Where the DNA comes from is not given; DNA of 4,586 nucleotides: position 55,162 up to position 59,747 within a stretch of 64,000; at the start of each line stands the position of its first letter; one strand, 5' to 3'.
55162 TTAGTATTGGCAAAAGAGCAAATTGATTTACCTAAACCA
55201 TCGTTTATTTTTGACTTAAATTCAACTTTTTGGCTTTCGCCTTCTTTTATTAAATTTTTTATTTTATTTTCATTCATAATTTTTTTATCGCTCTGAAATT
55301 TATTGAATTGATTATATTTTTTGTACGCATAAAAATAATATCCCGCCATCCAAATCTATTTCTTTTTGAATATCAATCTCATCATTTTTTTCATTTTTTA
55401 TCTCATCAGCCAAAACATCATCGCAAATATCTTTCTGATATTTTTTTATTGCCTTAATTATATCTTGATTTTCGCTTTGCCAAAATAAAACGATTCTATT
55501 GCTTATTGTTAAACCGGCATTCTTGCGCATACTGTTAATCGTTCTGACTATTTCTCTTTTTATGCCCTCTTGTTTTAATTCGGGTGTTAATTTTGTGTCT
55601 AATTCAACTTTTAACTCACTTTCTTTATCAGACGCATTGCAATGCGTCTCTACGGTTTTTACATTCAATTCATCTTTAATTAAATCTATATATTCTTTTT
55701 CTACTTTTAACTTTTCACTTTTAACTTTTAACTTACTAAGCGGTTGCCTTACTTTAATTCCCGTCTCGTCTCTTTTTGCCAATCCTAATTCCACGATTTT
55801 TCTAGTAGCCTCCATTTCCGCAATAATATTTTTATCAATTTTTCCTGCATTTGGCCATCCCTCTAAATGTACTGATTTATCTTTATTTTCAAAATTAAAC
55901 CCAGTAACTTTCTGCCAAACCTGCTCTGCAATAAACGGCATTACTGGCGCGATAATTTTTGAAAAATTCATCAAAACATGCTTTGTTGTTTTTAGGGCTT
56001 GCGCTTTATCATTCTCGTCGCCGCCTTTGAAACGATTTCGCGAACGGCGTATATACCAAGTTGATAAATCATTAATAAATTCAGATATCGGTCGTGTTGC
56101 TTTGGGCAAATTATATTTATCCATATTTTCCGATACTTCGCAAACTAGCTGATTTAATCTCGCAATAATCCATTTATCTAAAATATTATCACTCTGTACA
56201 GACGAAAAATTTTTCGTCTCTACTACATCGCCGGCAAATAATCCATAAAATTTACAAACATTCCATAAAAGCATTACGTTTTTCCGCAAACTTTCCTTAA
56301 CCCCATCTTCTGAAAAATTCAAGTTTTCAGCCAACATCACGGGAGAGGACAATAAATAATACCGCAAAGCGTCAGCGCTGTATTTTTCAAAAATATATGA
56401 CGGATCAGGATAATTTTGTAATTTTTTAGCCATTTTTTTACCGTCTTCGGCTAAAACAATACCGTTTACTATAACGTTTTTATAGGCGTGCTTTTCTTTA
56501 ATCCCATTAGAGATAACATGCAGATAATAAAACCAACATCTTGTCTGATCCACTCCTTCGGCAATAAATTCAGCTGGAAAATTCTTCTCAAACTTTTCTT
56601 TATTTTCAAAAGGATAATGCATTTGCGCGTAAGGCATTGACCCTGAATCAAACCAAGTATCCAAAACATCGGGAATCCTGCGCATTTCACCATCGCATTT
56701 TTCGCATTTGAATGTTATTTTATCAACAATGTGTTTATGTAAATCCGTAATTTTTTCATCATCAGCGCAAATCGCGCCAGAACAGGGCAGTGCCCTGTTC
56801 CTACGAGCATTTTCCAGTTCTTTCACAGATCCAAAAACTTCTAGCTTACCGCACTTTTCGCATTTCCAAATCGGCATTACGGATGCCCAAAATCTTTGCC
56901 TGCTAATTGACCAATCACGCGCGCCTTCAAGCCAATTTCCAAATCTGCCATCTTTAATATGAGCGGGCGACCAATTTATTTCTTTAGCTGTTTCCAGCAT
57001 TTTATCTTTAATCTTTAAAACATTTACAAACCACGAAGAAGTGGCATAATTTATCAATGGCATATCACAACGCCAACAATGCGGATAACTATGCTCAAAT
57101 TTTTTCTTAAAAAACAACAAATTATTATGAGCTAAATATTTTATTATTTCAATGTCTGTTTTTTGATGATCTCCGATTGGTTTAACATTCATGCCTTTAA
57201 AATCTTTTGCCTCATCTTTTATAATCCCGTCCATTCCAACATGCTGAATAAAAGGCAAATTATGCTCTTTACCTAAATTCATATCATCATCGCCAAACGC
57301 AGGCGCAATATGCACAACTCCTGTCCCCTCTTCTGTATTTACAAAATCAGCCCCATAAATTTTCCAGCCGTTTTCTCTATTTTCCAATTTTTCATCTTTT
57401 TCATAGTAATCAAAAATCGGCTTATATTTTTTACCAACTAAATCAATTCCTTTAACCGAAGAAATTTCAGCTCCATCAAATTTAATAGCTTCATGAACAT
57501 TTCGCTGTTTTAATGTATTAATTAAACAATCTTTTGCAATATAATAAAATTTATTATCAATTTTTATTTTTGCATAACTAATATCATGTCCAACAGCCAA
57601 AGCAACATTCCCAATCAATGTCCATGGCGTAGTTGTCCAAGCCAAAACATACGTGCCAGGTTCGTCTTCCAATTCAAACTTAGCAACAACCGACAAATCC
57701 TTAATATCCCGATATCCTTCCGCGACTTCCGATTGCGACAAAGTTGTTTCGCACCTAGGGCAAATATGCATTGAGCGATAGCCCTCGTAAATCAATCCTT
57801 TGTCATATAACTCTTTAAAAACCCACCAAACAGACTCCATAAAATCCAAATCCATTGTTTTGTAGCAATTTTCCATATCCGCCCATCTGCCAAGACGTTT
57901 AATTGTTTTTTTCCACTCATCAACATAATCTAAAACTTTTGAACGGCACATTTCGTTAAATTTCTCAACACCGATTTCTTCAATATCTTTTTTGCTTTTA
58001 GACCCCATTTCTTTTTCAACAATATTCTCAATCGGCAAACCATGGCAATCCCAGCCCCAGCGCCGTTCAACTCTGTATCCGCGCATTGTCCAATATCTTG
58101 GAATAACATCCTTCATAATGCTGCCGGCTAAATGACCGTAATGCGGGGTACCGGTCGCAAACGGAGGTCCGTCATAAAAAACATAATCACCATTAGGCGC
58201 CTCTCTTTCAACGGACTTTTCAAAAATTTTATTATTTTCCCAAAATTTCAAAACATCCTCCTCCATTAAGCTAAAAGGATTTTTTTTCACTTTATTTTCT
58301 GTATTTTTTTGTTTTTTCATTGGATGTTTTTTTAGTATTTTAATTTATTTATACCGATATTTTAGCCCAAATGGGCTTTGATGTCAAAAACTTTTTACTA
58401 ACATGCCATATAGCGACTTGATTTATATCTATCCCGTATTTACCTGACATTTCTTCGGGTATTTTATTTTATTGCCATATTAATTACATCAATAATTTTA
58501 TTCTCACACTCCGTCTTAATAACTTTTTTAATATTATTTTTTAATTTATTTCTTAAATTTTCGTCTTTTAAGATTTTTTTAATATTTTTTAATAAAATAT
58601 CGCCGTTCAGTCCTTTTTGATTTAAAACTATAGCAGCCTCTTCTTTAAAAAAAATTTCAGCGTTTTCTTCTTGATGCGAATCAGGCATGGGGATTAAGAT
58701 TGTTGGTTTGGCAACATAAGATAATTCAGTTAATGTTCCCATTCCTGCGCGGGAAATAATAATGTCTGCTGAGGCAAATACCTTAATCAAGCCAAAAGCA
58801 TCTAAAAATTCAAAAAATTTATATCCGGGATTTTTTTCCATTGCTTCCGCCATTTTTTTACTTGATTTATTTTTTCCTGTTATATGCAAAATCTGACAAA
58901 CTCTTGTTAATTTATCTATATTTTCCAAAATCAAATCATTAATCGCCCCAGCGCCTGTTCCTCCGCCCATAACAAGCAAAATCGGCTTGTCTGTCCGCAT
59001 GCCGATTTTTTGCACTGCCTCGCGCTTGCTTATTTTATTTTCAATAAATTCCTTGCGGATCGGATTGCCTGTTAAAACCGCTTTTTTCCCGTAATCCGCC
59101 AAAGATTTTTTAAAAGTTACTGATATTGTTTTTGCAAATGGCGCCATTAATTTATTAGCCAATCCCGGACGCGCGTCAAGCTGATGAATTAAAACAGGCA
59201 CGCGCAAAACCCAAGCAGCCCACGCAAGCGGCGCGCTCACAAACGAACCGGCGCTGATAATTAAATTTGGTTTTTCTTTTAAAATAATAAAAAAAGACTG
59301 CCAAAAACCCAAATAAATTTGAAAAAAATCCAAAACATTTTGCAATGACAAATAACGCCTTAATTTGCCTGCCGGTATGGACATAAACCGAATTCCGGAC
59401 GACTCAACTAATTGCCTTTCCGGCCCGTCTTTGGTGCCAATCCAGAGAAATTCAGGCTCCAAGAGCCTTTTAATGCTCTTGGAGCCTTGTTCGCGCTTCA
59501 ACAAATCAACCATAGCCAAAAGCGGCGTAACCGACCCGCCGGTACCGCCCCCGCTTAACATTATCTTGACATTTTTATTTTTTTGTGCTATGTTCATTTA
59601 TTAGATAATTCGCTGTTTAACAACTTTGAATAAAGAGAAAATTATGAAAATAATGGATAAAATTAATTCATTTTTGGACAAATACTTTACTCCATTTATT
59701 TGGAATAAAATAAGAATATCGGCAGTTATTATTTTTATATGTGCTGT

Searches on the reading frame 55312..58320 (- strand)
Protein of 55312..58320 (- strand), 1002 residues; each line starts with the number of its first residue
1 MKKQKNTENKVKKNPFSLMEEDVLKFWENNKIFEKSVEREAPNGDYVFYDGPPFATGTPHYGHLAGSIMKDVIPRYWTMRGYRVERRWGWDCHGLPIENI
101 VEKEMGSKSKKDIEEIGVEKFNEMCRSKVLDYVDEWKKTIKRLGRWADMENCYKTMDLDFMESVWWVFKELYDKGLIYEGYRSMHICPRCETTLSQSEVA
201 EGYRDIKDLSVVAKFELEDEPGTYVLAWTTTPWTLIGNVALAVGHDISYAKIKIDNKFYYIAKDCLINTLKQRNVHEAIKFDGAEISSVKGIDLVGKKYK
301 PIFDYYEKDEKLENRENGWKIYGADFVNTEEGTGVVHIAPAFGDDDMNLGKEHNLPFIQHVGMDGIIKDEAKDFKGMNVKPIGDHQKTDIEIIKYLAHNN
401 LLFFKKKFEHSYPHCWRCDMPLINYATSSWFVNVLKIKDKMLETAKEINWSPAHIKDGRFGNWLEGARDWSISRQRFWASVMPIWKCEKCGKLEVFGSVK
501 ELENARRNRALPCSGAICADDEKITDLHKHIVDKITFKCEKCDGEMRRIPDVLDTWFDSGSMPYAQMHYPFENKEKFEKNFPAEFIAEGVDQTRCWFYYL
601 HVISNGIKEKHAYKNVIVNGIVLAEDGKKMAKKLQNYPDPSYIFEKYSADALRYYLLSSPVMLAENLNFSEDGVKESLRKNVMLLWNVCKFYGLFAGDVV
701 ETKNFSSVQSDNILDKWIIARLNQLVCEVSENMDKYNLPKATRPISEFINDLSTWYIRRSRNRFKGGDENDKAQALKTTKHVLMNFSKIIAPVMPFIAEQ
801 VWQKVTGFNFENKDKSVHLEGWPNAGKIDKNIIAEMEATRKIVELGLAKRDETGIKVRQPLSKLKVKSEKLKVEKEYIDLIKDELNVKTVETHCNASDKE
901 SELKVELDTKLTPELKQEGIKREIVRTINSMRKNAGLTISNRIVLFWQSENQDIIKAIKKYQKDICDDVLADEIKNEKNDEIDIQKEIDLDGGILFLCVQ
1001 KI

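Call 11: search_protein_families(library=pfam, proteins=[window:55312-58320:-], max_evalue=0.001)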
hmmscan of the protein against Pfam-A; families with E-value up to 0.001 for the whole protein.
window:55312-58320:- (1002 aa): 5 families
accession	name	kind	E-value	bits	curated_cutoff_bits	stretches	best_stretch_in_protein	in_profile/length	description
PF00133.28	tRNA-synt_1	-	2e-135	452.2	22.7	1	23-667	2-413/414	tRNA synthetases class I (I, L, M and V)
PF08264.19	Anticodon_1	-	1.2e-33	116.5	25.1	1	715-863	1-146/148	Anticodon-binding domain of tRNA ligase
PF19302.4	DUF5915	-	6e-23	81.8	27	1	864-1001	61-194/195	Domain of unknown function (DUF5915)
PF09334.17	tRNA-synt_1g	-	2.1e-16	60.2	20.1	2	53-199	8-135/391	tRNA synthetases class I (M)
PF01406.26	tRNA-synt_1e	-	0.00011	22.1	27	0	611-677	236-299/301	tRNA synthetases class I (C) catalytic domain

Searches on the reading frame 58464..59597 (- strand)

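Call 11: search_protein_families(library=pfam, proteins=[window:58464-59597:-], max_evalue=0.001)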
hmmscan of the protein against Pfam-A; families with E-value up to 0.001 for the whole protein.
window:58464-59597:- (377 aa): 4 families
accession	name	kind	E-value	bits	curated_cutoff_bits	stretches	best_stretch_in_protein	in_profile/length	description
PF04101.22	Glyco_tran_28_C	-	2.6e-31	109.3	22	1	207-355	2-154/166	Glycosyltransferase family 28 C-terminal domain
PF03033.26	Glyco_transf_28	-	1.6e-30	106.4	26.2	1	12-158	1-137/139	Glycosyltransferase family 28 N-terminal domain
PF00534.26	Glycos_transf_1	-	8.5e-06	25.8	26.4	1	192-358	3-171/172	Glycosyl transferases group 1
PF02350.25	Epimerase_2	-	0.00094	18.6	30.6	0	223-372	206-346/347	UDP-N-acetylglucosamine 2-epimerase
